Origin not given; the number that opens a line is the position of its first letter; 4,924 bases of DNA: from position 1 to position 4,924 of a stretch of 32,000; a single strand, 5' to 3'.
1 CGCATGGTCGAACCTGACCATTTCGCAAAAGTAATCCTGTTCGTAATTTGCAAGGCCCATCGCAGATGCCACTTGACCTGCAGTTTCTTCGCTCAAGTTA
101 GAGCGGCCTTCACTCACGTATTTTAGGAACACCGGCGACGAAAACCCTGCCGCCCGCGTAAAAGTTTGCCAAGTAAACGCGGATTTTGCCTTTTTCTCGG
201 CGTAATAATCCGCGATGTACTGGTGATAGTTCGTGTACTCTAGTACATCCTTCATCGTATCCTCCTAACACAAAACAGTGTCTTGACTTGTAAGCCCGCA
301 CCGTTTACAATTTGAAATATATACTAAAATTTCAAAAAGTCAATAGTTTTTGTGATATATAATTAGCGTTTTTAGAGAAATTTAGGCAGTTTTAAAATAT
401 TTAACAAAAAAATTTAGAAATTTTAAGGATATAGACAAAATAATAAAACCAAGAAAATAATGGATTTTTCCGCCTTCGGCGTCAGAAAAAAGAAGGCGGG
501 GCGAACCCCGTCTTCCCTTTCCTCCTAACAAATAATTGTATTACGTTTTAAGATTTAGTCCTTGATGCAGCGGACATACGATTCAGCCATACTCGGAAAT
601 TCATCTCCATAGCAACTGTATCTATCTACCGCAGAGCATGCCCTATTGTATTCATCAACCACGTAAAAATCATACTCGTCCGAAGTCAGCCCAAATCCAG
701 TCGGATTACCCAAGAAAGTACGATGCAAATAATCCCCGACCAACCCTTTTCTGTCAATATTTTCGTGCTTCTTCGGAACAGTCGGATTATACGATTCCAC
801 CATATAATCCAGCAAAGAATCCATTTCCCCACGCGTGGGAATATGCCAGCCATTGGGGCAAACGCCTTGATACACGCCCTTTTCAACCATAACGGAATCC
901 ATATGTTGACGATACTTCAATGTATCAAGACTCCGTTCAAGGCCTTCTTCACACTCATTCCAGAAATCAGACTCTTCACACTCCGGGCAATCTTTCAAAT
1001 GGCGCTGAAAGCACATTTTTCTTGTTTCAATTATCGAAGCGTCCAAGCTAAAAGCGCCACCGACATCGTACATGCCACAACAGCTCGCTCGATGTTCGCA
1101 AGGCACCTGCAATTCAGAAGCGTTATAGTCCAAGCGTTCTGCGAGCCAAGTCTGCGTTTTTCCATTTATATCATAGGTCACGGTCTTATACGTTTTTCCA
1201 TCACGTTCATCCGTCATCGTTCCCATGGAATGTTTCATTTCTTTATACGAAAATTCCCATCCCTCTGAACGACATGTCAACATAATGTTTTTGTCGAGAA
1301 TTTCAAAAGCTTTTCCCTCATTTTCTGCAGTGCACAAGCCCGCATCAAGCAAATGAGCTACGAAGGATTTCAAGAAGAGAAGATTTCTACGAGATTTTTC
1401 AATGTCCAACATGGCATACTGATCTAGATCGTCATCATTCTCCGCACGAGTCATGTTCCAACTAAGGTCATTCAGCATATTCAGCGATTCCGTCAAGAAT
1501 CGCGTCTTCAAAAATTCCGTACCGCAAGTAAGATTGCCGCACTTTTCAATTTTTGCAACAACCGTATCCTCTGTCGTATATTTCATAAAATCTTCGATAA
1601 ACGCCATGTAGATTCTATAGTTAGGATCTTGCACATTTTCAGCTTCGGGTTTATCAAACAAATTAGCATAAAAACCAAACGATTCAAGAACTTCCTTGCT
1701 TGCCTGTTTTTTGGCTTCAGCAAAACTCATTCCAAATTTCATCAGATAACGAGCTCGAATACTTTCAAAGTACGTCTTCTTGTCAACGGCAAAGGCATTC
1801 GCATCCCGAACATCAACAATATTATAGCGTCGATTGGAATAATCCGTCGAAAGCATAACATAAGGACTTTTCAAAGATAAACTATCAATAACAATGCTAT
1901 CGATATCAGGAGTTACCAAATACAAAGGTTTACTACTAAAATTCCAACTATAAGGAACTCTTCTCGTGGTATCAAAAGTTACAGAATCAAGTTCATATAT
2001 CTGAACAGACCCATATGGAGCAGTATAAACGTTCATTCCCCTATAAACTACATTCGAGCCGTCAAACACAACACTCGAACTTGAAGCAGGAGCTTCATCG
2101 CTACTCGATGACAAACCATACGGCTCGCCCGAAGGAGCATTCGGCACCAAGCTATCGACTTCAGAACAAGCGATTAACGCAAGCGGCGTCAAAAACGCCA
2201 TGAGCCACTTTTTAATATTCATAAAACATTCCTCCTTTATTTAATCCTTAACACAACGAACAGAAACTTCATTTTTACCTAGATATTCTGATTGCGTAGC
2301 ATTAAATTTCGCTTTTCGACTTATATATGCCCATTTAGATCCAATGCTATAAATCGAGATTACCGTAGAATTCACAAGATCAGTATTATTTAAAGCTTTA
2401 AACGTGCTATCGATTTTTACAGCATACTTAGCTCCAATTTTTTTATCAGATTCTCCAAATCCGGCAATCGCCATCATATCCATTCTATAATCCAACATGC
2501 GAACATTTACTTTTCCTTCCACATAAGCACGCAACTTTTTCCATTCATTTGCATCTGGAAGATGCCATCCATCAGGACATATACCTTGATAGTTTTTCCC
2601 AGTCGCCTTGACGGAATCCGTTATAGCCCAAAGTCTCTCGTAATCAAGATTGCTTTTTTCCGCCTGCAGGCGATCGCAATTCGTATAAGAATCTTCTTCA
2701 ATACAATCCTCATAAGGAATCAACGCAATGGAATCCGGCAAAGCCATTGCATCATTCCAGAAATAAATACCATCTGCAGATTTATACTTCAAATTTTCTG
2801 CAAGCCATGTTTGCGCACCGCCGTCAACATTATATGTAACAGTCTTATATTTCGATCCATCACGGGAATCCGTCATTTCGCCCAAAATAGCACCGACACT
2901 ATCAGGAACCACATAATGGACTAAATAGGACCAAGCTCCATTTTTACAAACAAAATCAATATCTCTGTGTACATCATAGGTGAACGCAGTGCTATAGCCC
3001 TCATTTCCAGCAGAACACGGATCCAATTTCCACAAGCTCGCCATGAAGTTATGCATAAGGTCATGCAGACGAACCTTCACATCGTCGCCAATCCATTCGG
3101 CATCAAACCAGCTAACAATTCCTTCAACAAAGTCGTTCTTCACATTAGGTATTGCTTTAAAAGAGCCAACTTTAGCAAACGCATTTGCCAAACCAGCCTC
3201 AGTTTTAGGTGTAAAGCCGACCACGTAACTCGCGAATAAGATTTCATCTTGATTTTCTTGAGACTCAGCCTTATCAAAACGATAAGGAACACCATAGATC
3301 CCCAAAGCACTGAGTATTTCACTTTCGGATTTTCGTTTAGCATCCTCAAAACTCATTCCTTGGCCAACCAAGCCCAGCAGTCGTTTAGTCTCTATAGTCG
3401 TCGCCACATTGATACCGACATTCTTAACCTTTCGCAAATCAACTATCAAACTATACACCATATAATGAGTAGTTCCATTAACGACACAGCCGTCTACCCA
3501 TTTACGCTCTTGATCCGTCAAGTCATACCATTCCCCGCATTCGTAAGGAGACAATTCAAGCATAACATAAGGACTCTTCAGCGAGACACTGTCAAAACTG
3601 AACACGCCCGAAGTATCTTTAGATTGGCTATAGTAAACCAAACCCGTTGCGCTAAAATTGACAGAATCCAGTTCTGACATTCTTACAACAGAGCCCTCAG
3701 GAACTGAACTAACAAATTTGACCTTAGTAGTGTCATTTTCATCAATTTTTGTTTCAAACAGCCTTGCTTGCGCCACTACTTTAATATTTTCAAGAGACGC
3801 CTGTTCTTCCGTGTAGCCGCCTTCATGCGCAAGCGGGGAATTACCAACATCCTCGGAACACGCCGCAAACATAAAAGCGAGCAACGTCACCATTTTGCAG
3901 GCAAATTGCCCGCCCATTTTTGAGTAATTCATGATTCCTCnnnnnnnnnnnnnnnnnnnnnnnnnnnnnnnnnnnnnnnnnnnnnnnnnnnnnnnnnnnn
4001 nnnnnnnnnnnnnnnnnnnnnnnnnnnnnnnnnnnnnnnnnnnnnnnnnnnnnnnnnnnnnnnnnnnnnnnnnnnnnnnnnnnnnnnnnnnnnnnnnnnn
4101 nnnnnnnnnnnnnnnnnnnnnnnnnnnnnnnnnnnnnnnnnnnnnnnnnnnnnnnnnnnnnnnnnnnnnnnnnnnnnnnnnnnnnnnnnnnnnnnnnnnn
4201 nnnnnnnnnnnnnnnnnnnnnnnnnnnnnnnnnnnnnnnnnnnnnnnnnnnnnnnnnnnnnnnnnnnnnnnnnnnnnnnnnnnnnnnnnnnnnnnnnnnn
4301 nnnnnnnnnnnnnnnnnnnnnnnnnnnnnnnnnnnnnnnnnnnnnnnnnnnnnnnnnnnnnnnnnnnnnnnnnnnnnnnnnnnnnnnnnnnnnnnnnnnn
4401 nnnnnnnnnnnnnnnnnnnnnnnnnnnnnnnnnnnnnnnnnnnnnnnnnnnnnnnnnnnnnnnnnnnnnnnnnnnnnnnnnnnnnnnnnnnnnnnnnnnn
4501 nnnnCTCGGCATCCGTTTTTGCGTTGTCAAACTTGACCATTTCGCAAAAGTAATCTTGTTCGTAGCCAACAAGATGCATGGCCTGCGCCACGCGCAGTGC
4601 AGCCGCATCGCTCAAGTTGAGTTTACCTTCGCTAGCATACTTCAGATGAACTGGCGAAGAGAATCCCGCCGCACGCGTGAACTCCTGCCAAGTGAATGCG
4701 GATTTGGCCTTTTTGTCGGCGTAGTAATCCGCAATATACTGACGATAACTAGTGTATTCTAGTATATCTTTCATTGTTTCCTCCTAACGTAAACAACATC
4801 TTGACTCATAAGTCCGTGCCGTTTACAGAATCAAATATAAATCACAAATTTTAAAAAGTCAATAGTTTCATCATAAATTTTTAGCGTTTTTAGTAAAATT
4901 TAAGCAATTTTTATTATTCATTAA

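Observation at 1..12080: Tandem array of paralogous 'HTH regulator -> FISUMP surface lipoprotein' operons sharing promoter, leader and terminator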

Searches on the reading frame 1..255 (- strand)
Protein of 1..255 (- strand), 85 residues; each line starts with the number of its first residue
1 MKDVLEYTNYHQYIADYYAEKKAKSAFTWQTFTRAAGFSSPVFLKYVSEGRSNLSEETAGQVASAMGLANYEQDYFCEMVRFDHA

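Call 5: search_protein_families(library=pfam, proteins=[window:1-255:-], max_evalue=0.01)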
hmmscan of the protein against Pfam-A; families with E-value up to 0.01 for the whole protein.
window:1-255:- (85 aa): 1 family
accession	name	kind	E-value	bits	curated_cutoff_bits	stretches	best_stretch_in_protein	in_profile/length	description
PF21291.3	CYNS_N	-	0.005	17.2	27.1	1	14-72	4-61/69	Cyanate hydratase, N-terminal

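Call 6: search_protein_families(library=ncbifam, proteins=[window:1-255:-], max_evalue=0.01)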
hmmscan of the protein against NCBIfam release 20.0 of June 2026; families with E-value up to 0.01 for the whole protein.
window:1-255:- (85 aa): 2 families
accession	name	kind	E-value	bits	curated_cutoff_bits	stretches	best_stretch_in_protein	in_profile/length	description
TIGR02147.1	Fsuc_second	paralog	5.2e-27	95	50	1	1-85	1-86/272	TIGR02147 family protein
NF002773.0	PRK02866.1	subfamily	0.0026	17.9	150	1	13-76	5-67/147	cyanase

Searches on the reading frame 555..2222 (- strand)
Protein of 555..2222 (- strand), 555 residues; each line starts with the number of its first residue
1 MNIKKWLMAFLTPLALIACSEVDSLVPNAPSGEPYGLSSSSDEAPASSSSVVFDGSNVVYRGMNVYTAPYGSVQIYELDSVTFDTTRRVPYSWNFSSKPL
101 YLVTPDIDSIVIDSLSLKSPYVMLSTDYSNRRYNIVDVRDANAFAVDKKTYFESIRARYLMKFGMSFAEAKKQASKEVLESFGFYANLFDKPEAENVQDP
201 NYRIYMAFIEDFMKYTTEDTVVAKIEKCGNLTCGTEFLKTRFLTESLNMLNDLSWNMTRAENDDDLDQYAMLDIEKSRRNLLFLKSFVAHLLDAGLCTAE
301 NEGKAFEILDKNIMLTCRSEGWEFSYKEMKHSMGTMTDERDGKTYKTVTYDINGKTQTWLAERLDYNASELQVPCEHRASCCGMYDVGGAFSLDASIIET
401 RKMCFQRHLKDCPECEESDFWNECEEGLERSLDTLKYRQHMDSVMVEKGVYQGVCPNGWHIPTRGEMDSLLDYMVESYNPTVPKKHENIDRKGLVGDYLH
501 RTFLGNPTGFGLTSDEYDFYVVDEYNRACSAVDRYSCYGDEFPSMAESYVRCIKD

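Call 5: search_protein_families(library=pfam, proteins=[window:555-2222:-], max_evalue=0.01)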
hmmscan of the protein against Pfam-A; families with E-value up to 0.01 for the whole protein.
window:555-2222:- (555 aa): 1 family
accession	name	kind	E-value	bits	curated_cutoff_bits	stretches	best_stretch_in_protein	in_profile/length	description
PF09603.15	Fib_succ_major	-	0.0002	22.1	33.9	1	451-500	62-106/187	Fibrobacter succinogenes major domain (Fib_succ_major)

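Call 6: search_protein_families(library=ncbifam, proteins=[window:555-2222:-], max_evalue=0.01)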
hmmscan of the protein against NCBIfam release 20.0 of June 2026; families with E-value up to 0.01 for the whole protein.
window:555-2222:- (555 aa): 1 family
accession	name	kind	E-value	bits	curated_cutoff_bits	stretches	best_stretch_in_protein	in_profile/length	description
TIGR02145.1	Fib_succ_major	domain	1.3e-15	58.5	41.65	1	335-527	1-120/176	FISUMP domain-containing protein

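Call 63: search_solved_structures(query=A2, max_evalue=1, show_alignments=1)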
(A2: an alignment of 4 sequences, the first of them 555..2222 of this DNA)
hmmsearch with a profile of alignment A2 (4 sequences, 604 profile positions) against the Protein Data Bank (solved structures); distinct sequences matched with E-value up to 1: 0.

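Call 67: find_encoding_contigs(protein=window:558-2222:-, flank=10000, max_places=4)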
Protein window:558-2222:- (555 aa): 23 contigs read that carry it; 4 places shown.
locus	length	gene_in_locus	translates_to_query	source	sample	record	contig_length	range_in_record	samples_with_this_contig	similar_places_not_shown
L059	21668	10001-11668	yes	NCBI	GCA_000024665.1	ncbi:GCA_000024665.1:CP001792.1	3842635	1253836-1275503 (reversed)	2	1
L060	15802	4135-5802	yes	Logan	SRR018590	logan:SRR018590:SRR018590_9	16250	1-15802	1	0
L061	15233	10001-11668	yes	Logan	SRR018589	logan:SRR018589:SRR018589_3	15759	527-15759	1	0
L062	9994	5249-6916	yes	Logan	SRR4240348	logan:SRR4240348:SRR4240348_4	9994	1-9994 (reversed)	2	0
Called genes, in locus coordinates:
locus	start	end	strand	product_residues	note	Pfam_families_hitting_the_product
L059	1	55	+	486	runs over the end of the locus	PF00270:DEAD, PF04851:ResIII (weak), PF00271:Helicase_C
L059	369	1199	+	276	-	PF14394:DUF4423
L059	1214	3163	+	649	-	PF09603:Fib_succ_major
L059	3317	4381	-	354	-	PF08885:GSCFA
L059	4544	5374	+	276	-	PF14394:DUF4423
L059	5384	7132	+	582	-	PF09603:Fib_succ_major (weak)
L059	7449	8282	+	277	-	PF14394:DUF4423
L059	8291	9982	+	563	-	PF09603:Fib_succ_major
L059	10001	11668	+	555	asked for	-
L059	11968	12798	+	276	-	PF14394:DUF4423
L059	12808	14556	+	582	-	PF09603:Fib_succ_major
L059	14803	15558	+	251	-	PF01884:PcrB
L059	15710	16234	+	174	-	PF09603:Fib_succ_major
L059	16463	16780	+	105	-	-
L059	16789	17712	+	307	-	PF00005:ABC_tran, PF13304:AAA_21 (faint)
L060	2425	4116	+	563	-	PF09603:Fib_succ_major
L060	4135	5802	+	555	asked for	-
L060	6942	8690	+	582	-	PF09603:Fib_succ_major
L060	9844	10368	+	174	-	PF09603:Fib_succ_major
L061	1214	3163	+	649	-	PF09603:Fib_succ_major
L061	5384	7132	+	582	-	PF09603:Fib_succ_major (weak)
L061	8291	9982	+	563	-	PF09603:Fib_succ_major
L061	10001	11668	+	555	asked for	-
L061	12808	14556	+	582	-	PF09603:Fib_succ_major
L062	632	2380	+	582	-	PF09603:Fib_succ_major (weak)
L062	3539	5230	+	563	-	PF09603:Fib_succ_major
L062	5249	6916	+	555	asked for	-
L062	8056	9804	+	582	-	PF09603:Fib_succ_major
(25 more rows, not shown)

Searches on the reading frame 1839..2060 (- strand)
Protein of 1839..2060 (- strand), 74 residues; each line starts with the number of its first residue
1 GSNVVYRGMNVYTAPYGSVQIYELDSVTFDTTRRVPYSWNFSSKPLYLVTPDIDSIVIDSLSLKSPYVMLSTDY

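Call 131: search_protein_families(library=pfam, proteins=[window:1839-2060:-], max_evalue=10)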
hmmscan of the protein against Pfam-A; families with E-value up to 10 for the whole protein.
window:1839-2060:- (74 aa): 0 families

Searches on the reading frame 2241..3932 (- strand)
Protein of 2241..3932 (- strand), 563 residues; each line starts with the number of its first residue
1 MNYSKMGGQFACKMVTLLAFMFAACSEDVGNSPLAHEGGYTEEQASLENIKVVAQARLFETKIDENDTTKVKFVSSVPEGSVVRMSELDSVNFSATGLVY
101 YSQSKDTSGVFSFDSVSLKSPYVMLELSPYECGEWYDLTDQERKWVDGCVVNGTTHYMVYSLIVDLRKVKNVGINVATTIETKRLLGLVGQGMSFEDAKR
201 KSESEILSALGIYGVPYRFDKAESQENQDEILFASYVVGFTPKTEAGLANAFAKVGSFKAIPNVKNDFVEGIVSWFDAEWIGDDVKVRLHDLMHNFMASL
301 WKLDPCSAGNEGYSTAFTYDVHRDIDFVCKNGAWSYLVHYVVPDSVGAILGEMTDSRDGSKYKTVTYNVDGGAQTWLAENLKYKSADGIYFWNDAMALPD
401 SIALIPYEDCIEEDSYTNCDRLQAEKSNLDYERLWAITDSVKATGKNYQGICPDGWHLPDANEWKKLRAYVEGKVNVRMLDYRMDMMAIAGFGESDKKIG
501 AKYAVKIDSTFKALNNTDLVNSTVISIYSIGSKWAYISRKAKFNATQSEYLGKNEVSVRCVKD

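Call 5: search_protein_families(library=pfam, proteins=[window:2241-3932:-], max_evalue=0.01)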
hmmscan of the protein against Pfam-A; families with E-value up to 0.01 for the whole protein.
window:2241-3932:- (563 aa): 1 family
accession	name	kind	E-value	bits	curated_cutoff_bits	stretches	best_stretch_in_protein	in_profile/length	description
PF09603.15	Fib_succ_major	-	7.7e-13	49.6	33.9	1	370-543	2-143/187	Fibrobacter succinogenes major domain (Fib_succ_major)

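Call 6: search_protein_families(library=ncbifam, proteins=[window:2241-3932:-], max_evalue=0.01)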
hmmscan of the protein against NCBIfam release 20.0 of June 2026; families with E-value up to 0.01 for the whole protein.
window:2241-3932:- (563 aa): 1 family
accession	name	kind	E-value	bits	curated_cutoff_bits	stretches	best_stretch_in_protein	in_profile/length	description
TIGR02145.1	Fib_succ_major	domain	3.7e-22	79.9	41.65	1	352-563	1-176/176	FISUMP domain-containing protein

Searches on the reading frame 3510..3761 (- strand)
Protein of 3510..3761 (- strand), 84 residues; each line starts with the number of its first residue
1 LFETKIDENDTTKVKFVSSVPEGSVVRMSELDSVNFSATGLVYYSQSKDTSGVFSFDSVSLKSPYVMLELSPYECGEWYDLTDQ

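Call 131: search_protein_families(library=pfam, proteins=[window:3510-3761:-], max_evalue=10)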
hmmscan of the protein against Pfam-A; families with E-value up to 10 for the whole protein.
window:3510-3761:- (84 aa): 1 family
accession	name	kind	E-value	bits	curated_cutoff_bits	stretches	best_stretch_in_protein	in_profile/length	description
PF10442.14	FIST_C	-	0.25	11.9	28.5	1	10-59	44-93/131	FIST C domain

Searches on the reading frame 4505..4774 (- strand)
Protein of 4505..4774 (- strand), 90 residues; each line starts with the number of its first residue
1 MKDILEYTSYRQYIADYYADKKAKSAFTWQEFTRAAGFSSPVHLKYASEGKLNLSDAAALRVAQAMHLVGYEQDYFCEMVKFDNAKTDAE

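Call 61: search_solved_structures(query=A7, max_evalue=10, show_alignments=1)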
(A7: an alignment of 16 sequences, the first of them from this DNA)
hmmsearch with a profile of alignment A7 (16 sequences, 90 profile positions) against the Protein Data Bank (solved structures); distinct sequences matched with E-value up to 10: 4.
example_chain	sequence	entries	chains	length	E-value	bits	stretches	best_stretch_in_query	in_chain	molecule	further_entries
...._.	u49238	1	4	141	0.012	19.1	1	22-73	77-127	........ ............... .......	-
6r3e_A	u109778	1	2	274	0.091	16.3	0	25-85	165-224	DNA (cytosine-5)-methyltransferase 3B,DNA (cytosine-5)-methyltransferase 3B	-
8bny_A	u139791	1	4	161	0.93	13.1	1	17-73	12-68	Immunity repressor protein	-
2cpt_A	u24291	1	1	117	1.3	12.6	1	52-86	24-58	Vacuolar sorting protein 4b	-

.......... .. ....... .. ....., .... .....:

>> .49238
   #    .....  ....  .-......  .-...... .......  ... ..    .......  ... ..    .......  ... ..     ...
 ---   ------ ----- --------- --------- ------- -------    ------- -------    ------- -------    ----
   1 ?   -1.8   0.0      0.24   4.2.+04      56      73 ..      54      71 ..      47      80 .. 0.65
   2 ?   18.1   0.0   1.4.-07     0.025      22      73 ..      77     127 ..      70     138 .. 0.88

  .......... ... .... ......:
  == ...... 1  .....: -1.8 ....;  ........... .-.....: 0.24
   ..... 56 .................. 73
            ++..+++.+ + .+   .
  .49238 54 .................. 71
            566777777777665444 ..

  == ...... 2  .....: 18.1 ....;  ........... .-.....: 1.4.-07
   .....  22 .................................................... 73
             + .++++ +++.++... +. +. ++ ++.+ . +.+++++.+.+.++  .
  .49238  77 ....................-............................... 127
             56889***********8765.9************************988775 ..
